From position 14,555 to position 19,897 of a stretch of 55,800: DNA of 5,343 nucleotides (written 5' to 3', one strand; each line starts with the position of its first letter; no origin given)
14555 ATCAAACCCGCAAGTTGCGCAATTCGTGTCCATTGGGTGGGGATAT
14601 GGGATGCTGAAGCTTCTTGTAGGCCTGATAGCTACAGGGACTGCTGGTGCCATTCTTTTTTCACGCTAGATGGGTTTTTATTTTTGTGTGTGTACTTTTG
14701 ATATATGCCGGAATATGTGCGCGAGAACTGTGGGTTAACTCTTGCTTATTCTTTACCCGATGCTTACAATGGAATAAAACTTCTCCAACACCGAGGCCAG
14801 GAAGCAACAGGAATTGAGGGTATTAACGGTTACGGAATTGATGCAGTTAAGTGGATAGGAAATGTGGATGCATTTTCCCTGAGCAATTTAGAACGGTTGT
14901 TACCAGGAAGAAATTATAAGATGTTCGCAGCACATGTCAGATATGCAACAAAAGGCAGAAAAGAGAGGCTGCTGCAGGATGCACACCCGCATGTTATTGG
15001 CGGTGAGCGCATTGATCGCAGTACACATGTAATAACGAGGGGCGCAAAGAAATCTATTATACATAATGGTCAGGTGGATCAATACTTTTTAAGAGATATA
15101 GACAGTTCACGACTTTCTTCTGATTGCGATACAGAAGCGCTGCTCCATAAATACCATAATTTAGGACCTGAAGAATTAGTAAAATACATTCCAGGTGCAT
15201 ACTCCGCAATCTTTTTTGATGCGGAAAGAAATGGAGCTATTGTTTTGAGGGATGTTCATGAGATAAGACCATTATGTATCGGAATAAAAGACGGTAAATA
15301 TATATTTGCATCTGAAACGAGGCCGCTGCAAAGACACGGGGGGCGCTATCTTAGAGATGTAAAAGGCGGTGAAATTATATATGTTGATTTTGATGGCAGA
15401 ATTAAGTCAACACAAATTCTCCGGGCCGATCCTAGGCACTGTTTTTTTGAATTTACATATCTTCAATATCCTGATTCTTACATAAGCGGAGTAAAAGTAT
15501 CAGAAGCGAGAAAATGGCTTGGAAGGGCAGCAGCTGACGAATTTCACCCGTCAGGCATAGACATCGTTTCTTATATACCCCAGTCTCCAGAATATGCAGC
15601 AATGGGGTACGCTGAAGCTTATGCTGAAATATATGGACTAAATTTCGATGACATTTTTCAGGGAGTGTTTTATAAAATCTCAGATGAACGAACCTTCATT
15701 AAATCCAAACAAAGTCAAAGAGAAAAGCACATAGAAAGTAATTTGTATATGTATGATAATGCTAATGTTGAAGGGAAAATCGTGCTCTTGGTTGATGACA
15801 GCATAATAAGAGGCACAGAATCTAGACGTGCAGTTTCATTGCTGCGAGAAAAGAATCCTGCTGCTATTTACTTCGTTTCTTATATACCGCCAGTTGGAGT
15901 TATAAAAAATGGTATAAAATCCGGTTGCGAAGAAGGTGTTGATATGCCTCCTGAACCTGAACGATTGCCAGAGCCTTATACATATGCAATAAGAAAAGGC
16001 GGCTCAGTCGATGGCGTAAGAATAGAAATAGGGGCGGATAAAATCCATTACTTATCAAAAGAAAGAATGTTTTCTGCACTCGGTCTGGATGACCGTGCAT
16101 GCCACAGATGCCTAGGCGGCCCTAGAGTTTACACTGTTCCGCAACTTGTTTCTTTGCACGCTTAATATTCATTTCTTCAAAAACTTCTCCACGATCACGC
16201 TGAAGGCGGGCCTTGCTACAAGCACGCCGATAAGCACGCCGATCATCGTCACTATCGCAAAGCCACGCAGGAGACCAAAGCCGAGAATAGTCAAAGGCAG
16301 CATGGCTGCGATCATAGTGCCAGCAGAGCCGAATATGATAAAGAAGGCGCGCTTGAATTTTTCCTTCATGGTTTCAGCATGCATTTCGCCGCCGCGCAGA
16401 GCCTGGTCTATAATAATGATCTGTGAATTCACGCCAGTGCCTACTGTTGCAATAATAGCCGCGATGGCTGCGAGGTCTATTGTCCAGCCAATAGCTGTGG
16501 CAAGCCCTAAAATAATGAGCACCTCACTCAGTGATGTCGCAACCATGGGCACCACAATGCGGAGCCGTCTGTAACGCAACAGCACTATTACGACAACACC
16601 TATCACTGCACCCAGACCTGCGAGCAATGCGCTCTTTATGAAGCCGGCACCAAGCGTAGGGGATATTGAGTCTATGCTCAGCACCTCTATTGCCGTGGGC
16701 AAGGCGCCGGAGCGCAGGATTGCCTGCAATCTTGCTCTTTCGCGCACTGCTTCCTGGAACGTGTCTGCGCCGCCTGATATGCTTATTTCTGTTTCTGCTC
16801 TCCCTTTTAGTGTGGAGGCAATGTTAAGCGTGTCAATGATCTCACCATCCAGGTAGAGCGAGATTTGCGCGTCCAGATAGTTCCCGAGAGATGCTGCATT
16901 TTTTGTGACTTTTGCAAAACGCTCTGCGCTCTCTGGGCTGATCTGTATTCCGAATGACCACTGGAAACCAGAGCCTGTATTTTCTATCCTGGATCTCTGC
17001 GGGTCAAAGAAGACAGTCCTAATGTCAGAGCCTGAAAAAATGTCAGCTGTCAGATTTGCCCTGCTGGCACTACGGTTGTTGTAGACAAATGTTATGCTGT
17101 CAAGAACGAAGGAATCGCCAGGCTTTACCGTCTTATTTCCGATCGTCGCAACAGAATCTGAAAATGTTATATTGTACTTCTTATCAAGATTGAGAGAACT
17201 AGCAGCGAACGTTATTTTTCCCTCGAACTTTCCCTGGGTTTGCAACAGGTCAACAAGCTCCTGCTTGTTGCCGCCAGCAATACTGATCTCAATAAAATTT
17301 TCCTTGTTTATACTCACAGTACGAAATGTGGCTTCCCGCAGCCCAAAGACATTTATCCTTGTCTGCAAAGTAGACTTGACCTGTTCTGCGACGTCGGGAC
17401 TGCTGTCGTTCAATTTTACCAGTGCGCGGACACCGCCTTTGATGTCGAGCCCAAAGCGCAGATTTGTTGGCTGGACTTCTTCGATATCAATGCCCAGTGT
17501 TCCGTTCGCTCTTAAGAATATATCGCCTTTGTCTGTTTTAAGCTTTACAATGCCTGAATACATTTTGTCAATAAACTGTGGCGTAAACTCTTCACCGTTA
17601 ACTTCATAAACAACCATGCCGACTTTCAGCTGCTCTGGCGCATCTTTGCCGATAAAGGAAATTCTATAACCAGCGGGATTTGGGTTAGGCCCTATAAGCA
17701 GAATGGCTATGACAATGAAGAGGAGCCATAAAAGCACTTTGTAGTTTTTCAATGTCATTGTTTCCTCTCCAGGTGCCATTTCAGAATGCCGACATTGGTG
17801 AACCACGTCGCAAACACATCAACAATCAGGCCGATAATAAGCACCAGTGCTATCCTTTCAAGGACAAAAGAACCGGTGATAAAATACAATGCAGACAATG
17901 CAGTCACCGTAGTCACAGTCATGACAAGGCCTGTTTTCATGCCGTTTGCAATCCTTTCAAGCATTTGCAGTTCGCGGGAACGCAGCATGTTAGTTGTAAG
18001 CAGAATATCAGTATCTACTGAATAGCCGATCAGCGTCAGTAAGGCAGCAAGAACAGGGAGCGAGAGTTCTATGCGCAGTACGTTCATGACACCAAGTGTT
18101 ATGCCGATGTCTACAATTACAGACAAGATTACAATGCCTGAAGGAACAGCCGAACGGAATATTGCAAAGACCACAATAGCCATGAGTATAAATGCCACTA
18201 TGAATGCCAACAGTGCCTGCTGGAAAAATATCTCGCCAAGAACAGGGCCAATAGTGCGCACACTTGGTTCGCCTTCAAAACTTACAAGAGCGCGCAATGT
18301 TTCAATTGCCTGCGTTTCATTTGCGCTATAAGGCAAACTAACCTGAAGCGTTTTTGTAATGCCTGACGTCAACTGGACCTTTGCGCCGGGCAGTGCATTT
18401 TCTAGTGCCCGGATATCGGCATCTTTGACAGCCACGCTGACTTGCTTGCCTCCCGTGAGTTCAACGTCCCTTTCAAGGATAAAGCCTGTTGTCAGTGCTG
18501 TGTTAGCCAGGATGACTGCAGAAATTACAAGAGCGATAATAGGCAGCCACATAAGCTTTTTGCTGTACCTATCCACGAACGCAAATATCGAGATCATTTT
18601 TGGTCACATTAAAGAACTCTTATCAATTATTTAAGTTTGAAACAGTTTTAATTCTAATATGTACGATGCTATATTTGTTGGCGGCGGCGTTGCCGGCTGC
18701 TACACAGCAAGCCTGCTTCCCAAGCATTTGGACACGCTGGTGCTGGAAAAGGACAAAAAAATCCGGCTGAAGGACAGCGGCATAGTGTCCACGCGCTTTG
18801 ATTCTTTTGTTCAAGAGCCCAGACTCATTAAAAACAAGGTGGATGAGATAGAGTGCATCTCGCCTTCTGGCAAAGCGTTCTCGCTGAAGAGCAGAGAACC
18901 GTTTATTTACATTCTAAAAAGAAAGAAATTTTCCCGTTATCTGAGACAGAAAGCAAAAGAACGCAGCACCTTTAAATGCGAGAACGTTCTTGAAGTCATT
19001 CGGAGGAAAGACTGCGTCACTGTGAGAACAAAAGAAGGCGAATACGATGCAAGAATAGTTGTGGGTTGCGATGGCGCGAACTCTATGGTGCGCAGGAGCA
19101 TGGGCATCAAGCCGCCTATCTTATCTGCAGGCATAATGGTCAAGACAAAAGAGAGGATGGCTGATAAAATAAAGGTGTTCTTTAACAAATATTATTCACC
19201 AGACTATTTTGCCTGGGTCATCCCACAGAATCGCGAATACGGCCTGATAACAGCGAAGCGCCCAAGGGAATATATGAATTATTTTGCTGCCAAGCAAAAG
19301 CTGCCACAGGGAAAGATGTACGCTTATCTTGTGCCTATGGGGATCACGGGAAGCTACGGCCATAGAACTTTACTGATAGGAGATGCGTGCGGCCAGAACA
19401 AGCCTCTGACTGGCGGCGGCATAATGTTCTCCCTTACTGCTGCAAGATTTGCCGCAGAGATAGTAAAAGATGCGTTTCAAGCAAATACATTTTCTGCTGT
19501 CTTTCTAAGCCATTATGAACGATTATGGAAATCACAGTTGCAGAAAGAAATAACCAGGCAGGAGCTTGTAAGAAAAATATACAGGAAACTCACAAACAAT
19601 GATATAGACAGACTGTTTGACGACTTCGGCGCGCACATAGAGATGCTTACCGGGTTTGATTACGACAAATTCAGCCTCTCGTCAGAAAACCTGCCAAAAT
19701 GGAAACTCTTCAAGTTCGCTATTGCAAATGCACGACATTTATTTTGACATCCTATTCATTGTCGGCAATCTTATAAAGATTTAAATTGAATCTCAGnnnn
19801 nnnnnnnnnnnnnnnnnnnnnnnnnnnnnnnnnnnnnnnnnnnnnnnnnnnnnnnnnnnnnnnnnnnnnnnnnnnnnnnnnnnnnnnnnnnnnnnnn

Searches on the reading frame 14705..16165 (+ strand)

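Call 11: search_protein_families(library=pfam, proteins=[window:14705-16165:+], max_evalue=0.00001)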
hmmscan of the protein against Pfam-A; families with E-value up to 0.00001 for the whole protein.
window:14705-16165:+ (486 aa): 2 families
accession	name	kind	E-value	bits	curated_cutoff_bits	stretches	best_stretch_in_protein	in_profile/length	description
PF13522.11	GATase_6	-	1e-13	51.9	27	1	76-204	15-130/130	Glutamine amidotransferase domain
PF13537.11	GATase_7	-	3.5e-10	40.4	25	1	116-208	24-121/123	Glutamine amidotransferase domain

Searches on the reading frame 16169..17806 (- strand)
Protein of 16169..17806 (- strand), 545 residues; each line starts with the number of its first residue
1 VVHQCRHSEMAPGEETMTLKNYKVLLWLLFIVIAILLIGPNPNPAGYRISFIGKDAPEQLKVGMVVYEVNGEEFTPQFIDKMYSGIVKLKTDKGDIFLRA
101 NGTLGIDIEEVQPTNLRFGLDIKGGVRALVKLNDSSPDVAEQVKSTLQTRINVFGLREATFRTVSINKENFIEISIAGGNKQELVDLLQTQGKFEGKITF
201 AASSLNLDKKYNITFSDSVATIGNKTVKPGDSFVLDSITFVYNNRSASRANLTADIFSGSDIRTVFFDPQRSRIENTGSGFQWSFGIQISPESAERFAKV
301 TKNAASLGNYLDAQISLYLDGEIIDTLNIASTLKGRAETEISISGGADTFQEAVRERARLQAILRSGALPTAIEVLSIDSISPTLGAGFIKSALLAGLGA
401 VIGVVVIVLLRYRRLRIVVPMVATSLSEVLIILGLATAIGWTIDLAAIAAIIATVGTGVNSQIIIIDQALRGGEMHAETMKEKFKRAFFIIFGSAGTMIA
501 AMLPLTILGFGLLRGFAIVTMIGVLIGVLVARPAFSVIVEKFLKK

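Call 11: search_protein_families(library=pfam, proteins=[window:16169-17806:-], max_evalue=0.00001)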
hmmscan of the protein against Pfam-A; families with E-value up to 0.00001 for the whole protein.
window:16169-17806:- (545 aa): 1 family
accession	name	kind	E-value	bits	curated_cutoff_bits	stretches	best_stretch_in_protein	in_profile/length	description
PF02355.23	SecD_SecF_C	-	1.2e-16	61.1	20.5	1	372-529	12-173/189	Protein export membrane protein SecD/SecF, C-terminal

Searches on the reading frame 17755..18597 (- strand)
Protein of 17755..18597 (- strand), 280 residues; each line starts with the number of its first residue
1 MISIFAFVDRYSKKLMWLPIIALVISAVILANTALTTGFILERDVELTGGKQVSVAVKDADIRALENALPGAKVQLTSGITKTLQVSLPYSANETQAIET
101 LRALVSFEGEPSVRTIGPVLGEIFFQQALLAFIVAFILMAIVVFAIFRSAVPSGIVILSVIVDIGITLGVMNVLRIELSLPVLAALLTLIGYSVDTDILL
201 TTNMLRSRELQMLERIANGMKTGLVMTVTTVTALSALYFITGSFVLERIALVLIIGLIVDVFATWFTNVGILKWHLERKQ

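Call 11: search_protein_families(library=pfam, proteins=[window:17755-18597:-], max_evalue=0.00001)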
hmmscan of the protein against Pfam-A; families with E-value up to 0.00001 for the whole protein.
window:17755-18597:- (280 aa): 1 family
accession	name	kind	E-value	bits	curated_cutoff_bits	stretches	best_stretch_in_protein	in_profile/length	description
PF02355.23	SecD_SecF_C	-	2.2e-33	115.7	20.5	1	110-276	15-187/189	Protein export membrane protein SecD/SecF, C-terminal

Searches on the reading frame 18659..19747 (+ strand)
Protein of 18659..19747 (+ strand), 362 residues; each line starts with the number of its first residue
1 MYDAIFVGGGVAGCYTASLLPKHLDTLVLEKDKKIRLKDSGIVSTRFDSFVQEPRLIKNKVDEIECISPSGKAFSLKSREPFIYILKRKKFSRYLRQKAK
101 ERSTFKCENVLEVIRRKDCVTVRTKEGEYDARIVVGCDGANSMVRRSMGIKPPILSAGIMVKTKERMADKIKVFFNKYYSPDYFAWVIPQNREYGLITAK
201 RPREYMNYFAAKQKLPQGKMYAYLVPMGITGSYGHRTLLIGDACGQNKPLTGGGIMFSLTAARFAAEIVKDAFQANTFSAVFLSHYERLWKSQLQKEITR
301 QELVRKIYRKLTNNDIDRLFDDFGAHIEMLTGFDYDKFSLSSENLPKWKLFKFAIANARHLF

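Call 11: search_protein_families(library=pfam, proteins=[window:18659-19747:+], max_evalue=0.00001)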
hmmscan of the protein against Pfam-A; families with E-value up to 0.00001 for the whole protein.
window:18659-19747:+ (362 aa): 1 family
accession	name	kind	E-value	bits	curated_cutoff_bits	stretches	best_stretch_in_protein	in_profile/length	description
PF01494.25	FAD_binding_3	-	1.5e-09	38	22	1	3-151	3-170/349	FAD binding domain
